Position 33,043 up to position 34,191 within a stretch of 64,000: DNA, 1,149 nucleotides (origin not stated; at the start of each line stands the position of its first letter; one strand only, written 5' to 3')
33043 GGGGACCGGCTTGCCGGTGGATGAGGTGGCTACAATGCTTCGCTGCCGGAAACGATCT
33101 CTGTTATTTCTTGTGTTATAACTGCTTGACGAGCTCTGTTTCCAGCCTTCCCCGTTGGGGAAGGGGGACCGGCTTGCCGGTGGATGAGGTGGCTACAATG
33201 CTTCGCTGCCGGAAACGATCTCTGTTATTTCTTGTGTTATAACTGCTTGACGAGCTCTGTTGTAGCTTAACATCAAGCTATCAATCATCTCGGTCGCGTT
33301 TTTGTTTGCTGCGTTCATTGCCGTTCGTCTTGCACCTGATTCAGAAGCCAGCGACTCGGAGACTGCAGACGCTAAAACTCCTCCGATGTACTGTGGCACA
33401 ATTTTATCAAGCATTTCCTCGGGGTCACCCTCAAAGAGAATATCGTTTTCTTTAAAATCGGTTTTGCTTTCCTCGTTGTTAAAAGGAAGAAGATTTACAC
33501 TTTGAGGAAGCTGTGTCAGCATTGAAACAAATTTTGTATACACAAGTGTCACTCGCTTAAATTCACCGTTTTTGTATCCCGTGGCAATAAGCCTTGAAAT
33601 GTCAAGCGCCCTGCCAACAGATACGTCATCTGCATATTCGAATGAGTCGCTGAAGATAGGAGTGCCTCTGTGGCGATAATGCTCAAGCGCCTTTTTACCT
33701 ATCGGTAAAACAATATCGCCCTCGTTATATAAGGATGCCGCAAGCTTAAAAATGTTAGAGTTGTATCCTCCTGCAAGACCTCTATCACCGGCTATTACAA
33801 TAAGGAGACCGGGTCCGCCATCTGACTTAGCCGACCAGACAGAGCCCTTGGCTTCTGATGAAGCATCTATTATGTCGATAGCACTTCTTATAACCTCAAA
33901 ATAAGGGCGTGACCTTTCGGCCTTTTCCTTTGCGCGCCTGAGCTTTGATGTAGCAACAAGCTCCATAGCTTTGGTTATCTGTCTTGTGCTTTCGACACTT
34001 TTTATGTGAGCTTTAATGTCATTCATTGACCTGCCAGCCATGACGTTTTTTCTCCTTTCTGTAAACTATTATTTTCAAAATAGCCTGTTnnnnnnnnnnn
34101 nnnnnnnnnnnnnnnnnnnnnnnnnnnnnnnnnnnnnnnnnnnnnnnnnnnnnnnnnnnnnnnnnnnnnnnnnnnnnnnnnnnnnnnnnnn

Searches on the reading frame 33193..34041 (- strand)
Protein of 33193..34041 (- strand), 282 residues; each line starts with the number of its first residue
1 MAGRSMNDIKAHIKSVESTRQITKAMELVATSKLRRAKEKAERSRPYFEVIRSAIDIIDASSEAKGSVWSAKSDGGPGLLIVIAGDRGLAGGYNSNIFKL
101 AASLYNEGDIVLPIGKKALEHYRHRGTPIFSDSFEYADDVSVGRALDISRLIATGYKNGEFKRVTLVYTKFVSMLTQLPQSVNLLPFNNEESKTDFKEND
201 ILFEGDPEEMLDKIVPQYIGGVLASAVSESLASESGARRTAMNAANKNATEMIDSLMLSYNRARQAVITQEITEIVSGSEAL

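Call 72: search_protein_families(library=pfam, proteins=[window:33193-34041:-], max_evalue=0.0001)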
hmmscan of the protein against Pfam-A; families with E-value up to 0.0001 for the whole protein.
window:33193-34041:- (282 aa): 1 family
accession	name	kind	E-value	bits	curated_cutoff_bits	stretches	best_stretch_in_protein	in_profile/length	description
PF00231.24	ATP-synt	-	1e-84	285.1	39.9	1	5-282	1-285/285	ATP synthase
